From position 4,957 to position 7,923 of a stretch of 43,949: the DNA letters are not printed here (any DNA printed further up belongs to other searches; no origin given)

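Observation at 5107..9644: Two enzymatic tail tip proteins in tandem: Tal with an SGNH esterase, and an 888-aa pectate-lyase-fold fibre.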

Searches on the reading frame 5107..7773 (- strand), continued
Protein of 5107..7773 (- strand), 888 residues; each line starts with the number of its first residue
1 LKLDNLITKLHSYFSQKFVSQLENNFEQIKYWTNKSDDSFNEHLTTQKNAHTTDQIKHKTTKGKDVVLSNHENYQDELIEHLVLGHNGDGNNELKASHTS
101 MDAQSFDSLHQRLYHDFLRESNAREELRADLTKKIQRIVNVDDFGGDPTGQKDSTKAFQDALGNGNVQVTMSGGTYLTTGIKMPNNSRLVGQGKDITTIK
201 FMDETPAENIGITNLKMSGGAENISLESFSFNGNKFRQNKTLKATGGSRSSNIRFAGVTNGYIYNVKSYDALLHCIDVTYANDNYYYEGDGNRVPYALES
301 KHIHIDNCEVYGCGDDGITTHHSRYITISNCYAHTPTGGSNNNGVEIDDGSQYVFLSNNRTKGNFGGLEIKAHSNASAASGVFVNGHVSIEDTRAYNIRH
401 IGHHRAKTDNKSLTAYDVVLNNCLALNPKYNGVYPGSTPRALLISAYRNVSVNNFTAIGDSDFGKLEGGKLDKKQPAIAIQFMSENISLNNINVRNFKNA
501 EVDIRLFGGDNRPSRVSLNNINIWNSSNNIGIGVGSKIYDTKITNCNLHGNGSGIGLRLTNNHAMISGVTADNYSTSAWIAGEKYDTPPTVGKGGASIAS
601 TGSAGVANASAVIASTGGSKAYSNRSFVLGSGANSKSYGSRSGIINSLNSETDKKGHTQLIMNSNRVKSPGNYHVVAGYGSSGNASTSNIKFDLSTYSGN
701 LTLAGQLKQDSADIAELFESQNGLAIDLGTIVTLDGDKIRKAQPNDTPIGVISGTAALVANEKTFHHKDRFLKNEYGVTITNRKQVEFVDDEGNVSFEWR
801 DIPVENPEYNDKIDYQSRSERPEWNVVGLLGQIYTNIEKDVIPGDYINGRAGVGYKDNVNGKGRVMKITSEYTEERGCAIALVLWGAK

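Call 51: get_annotated_region(hit=H37, flank=4000)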
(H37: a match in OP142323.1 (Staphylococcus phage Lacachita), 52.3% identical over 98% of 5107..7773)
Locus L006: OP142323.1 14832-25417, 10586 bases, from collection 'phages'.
description: Staphylococcus phage Lacachita, complete genome.
organism: Staphylococcus phage Lacachita (NCBI taxid 2973490)
taxonomy: Viruses; Duplodnaviria; Heunggongvirae; Uroviricota; Caudoviricetes
host: Staphylococcus epidermidis 1457; source: influent from wastewater treatment plant; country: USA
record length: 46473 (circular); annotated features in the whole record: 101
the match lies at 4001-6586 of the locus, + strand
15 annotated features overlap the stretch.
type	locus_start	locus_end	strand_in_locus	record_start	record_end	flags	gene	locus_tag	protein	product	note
CDS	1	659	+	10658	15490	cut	-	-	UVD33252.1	putative tape measure protein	-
regulatory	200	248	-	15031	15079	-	-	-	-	terminator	putative rho-independent terminator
CDS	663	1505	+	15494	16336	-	-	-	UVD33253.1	distal tail protein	-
CDS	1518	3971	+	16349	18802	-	-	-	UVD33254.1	putative endopeptidase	-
CDS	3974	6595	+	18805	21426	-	-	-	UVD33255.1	pre-neck appendage protein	-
regulatory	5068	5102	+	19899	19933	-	-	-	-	terminator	putative rho-independent terminator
CDS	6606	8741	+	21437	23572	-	-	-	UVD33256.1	putative baseplate upper protein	-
CDS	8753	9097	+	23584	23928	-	-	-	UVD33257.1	hypothetical protein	-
CDS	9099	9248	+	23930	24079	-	-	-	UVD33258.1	XkdX family protein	-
CDS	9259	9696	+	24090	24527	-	-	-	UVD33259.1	hypothetical protein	-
CDS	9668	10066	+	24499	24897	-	-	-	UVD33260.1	hypothetical protein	-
CDS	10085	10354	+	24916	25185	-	-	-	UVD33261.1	holin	-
regulatory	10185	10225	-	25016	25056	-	-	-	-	terminator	putative rho-independent terminator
CDS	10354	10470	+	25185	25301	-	-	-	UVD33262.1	hypothetical protein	-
ncRNA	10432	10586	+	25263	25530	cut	-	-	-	Group I catalytic intron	-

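Call 52: get_annotated_region(hit=H31, flank=3000)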
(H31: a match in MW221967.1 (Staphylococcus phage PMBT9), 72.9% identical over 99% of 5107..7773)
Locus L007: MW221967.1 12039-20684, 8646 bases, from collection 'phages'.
description: Staphylococcus phage PMBT9, complete genome.
organism: Staphylococcus phage PMBT9 (NCBI taxid 2796498)
taxonomy: Viruses; Duplodnaviria; Heunggongvirae; Uroviricota; Caudoviricetes; Rockefellervirus
host: -; source: wash water of piglets; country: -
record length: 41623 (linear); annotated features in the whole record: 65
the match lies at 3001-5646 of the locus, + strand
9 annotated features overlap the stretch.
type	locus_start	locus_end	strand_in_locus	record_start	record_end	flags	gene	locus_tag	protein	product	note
CDS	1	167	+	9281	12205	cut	-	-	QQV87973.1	tail tape measure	-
CDS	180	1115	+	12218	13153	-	-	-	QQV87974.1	hypothetical protein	-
CDS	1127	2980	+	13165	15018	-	-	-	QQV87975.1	minor structural protein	-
CDS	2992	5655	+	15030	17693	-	-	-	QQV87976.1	head completion protein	-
CDS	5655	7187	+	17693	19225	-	-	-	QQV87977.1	hypothetical protein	FIG01108548: hypothetical protein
CDS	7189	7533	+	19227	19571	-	-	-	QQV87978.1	hypothetical protein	-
CDS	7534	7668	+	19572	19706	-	-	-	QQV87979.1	hypothetical protein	Phage protein (ACLAME 1045)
CDS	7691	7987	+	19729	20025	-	-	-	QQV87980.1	hypothetical protein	-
CDS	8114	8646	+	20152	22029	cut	-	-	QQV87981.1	lysin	lysin, N-acetylmuramoyl-L-alanine amidase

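Call 53: get_annotated_region(hit=H39, flank=3000)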
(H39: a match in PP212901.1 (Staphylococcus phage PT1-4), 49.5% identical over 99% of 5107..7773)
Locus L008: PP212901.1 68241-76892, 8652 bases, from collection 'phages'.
description: Staphylococcus phage PT1-4, complete genome.
organism: Staphylococcus phage PT1-4 (NCBI taxid 3117431)
taxonomy: Viruses; Duplodnaviria; Heunggongvirae; Uroviricota; Caudoviricetes; Sextaecvirus
host: Staphylococcus gallinarum; source: sewage; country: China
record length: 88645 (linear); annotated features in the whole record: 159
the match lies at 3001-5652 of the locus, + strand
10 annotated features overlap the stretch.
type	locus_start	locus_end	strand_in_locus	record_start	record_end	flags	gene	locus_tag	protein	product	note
CDS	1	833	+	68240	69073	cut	-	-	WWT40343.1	hypothetical protein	rasttk_feature_creation_tool=/opt/patric-common/ runtime/bin/phanotate version Unknown; ...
CDS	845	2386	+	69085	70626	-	-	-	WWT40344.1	tail fiber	rasttk_feature_creation_tool=/opt/patric-common/ runtime/bin/phanotate version Unknown; ...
CDS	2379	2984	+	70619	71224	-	-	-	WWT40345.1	hypothetical protein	rasttk_feature_creation_tool=/opt/patric-common/ runtime/bin/phanotate version Unknown; ...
CDS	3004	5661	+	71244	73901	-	-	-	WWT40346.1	hypothetical protein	rasttk_feature_creation_tool=/opt/patric-common/ runtime/bin/phanotate version Unknown; ...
CDS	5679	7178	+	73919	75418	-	-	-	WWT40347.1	hypothetical protein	rasttk_feature_creation_tool=/opt/patric-common/ runtime/bin/phanotate version Unknown; ...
CDS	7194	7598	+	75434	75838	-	-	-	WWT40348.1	hypothetical protein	rasttk_feature_creation_tool=/opt/patric-common/ runtime/bin/phanotate version Unknown; ...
CDS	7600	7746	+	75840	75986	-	-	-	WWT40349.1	hypothetical protein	rasttk_feature_creation_tool=/opt/patric-common/ runtime/bin/phanotate version Unknown; ...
CDS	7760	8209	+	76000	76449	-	-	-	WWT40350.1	hypothetical protein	rasttk_feature_creation_tool=/opt/patric-common/ runtime/bin/phanotate version Unknown; ...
CDS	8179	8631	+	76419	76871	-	-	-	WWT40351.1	hypothetical protein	rasttk_feature_creation_tool=/opt/patric-common/ runtime/bin/phanotate version Unknown; ...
CDS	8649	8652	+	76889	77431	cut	-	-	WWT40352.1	hypothetical protein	rasttk_feature_creation_tool=/opt/patric-common/ runtime/bin/phanotate version Unknown; ...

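Call 54: get_annotated_region(hit=H42, flank=600)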
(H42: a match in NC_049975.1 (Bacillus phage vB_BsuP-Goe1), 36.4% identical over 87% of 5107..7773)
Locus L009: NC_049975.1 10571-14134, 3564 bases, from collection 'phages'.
description: Bacillus phage vB_BsuP-Goe1, complete genome.
organism: Bacillus phage vB_BsuP-Goe1 (NCBI taxid 1807511)
taxonomy: Viruses; Duplodnaviria; Heunggongvirae; Uroviricota; Caudoviricetes; Salasmaviridae; Picovirinae; Beecentumtrevirus; Beecentumtrevirus Goe1
host: Bacillus subtilis; source: -; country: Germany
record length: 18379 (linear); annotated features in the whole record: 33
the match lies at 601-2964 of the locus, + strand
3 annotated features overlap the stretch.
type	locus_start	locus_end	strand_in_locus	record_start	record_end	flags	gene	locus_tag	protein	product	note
CDS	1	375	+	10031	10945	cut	-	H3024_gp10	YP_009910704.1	adaptor Ad4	-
CDS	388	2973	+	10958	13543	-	-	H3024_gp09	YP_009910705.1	pre-neck appendage protein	-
CDS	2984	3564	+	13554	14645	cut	-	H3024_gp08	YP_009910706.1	tail-type lysozyme domain-containing protein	-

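Call 55: search_protein_families(library=pfam, proteins=[L005:2460-3962:+, L006:1518-3971:+, L004:2215-3147:+, L004:3179-3919:+], max_evalue=0.001)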
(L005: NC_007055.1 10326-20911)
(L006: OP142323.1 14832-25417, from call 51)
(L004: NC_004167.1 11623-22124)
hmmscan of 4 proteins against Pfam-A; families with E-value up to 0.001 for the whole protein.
L005:2460-3962:+ (500 aa): 2 families
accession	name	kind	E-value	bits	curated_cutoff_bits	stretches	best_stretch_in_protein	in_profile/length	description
PF24650.2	TT1_Tal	-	8.4e-36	121.9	27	1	1-90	1-90/90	Tal, N-terminal tail tube TT1 domain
PF06605.17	Prophage_tail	-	5.8e-20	72.5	31.3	1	94-314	4-228/250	Prophage endopeptidase tail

L006:1518-3971:+ (817 aa): 4 families
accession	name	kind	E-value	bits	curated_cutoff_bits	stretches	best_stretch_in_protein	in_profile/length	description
PF18013.6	Phage_lysozyme2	-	1.3e-34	119.8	28.2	1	148-283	3-140/140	Phage tail lysozyme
PF01551.29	Peptidase_M23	-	1e-24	86.9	28.7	1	323-416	2-96/96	Peptidase family M23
PF06605.17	Prophage_tail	-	1.3e-15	58.2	31.3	1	444-803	16-247/250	Prophage endopeptidase tail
PF18994.6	Prophage_tailD1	-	8.1e-11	42.4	23.6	1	5-89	2-84/84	Prophage endopeptidase tail N-terminal domain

L004:2215-3147:+ (310 aa): 2 families
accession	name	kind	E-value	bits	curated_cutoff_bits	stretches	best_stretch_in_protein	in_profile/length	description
PF01832.25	Glucosaminidase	-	4.6e-37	127.9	30.2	1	12-145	2-123/123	Mannosyl-glycoprotein endo-beta-N-acetylglucosaminidase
PF18994.6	Prophage_tailD1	-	1.7e-09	38.2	23.6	1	218-285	22-84/84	Prophage endopeptidase tail N-terminal domain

L004:3179-3919:+ (246 aa): 1 family
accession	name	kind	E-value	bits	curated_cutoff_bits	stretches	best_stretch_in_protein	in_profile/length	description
PF06605.17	Prophage_tail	-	8.6e-49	166.9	31.3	1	9-227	44-249/250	Prophage endopeptidase tail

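Call 59: search_protein_families(library=phrogs, proteins=[window:5107-7773:-], max_evalue=0.00001)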
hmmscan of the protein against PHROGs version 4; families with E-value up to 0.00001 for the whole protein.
window:5107-7773:- (888 aa): 6 families
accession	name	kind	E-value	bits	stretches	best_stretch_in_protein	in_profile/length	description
phrog_4775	-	connector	0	1555.7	1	2-888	2-876/876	pre-neck appendage protein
phrog_4722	-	other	4.4e-17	62.7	1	6-122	3-119/622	zinc carboxypeptidase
phrog_27055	-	unknown function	7.2e-15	56.6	1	5-164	3-146/147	-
phrog_16317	-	unknown function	1.3e-13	52.2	1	5-141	4-135/267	-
phrog_6758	-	unknown function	6.1e-11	42.8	1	5-119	4-117/526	-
phrog_14029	-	unknown function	7.2e-09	35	1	3-135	216-346/1115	-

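Call 60: search_protein_families(library=ncbifam, proteins=[window:5107-7773:-], max_evalue=0.001)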
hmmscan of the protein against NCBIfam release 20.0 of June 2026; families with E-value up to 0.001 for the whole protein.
window:5107-7773:- (888 aa): 0 families
